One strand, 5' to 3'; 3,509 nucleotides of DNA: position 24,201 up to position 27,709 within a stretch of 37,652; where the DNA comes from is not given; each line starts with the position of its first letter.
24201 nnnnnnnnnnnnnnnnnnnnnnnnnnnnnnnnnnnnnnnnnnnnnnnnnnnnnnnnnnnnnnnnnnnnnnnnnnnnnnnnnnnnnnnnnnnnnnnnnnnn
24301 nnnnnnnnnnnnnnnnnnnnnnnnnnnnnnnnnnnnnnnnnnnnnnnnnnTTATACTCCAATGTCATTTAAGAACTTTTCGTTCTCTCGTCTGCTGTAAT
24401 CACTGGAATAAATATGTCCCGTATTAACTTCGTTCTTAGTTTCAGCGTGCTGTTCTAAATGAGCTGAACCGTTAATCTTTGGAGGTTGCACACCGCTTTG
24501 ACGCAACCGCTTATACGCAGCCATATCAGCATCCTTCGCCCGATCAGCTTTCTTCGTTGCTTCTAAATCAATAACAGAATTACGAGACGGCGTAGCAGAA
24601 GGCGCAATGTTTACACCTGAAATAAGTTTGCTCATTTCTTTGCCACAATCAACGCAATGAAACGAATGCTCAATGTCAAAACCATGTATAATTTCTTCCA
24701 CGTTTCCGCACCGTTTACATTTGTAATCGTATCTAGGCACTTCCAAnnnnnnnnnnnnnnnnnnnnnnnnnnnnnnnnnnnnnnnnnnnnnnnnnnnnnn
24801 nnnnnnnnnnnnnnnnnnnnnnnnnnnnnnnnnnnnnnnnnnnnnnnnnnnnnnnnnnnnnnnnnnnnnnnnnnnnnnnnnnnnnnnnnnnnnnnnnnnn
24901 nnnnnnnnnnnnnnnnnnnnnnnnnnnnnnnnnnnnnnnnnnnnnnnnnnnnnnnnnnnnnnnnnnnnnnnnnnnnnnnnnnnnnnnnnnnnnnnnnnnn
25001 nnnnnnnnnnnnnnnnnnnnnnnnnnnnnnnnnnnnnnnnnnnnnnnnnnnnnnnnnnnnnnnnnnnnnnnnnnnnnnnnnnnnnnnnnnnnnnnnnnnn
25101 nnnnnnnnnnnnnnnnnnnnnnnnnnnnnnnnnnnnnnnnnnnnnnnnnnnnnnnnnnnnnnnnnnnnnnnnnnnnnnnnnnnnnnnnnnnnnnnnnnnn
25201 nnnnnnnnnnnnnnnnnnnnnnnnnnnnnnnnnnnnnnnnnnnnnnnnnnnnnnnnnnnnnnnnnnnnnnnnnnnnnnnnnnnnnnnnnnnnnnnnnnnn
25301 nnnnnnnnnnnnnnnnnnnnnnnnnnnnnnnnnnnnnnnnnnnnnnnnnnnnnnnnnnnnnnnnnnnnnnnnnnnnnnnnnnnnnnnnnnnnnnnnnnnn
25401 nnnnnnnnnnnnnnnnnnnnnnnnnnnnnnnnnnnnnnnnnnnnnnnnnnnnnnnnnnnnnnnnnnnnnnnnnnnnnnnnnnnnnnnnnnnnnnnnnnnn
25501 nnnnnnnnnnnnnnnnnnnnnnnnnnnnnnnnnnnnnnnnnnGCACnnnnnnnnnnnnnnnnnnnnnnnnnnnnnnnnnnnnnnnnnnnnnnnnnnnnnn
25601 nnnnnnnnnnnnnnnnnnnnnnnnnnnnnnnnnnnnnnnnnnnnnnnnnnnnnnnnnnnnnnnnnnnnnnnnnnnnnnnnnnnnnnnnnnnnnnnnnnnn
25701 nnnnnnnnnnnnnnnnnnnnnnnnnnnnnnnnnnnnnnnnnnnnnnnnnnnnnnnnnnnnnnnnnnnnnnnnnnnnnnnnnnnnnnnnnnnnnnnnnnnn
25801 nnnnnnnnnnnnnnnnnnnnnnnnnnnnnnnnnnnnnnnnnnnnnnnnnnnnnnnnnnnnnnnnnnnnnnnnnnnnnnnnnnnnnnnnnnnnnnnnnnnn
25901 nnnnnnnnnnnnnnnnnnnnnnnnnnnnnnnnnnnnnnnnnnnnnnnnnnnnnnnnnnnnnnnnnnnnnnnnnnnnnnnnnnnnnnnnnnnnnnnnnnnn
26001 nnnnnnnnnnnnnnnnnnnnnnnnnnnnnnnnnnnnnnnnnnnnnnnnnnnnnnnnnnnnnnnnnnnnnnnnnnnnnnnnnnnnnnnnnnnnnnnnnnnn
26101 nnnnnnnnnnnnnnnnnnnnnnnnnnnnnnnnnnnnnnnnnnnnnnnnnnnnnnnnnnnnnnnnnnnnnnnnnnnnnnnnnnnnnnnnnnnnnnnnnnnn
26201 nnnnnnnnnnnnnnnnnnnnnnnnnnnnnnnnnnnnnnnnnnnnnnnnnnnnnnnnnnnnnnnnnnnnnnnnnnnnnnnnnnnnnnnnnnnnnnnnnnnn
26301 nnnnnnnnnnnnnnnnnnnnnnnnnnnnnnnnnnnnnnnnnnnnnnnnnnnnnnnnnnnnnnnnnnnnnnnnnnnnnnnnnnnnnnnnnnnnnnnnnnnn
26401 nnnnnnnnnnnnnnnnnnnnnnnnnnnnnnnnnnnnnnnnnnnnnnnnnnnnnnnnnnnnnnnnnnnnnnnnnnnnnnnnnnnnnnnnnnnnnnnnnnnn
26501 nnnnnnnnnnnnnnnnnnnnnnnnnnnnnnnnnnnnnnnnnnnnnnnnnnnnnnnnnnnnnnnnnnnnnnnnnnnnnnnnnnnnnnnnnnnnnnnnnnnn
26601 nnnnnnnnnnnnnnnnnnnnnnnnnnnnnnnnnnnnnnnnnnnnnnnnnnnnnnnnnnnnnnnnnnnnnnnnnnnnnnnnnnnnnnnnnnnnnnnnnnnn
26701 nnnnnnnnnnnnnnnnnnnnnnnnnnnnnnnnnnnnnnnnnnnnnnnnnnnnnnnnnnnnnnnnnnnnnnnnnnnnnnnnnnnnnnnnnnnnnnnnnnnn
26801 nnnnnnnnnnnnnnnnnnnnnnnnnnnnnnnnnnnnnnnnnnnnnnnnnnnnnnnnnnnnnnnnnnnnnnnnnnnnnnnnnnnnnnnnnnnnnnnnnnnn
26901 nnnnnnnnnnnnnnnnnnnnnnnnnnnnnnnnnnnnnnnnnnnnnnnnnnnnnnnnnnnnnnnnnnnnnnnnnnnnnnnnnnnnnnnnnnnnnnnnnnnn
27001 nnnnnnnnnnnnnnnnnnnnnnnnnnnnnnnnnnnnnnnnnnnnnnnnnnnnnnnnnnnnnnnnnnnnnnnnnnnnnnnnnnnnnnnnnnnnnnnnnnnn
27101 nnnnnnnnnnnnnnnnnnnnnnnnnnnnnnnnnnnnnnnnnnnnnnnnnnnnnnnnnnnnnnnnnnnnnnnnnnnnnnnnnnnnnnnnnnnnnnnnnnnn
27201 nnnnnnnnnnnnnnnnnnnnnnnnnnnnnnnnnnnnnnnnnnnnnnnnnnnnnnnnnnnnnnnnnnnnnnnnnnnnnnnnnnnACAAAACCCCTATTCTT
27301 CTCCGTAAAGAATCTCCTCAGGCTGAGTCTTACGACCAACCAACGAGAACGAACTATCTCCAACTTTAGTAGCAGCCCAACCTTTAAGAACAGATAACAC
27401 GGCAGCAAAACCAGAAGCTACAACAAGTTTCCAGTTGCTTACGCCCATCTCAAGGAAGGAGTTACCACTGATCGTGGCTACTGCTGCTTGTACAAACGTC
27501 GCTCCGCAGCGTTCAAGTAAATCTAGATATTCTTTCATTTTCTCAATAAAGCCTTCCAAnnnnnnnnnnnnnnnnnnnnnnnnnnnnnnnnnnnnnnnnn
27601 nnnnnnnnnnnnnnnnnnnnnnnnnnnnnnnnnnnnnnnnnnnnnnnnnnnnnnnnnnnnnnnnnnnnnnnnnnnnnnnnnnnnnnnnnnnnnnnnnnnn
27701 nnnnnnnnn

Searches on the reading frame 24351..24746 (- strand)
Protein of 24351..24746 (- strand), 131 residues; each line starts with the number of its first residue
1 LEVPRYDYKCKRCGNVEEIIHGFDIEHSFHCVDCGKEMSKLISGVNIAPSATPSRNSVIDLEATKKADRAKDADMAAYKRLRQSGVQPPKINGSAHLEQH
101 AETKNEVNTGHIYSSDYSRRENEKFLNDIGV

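Call 29: search_protein_families(library=phrogs, proteins=[window:24351-24746:-], max_evalue=0.01)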
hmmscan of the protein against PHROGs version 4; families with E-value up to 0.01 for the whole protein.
window:24351-24746:- (131 aa): 3 families
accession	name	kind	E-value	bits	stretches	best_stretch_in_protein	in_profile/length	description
phrog_24600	-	unknown function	9.4e-10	39.9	1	66-111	36-81/85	-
phrog_10623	-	unknown function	0.00098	20.2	0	6-15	5-14/56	-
phrog_1076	-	transcription regulation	0.0064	16.9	1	3-69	91-159/339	FmdB-like transcriptional regulator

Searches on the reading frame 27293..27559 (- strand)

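Call 29: search_protein_families(library=phrogs, proteins=[window:27293-27559:-], max_evalue=0.01)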
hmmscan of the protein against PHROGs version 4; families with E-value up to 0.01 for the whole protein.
window:27293-27559:- (88 aa): 2 families
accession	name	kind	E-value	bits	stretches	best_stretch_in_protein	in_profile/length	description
phrog_443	-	lysis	1.3e-09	39.6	1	12-75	13-79/127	holin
phrog_26427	-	DNA, RNA and nucleotide metabolism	0.00013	22.9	1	8-69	1-59/82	nuclease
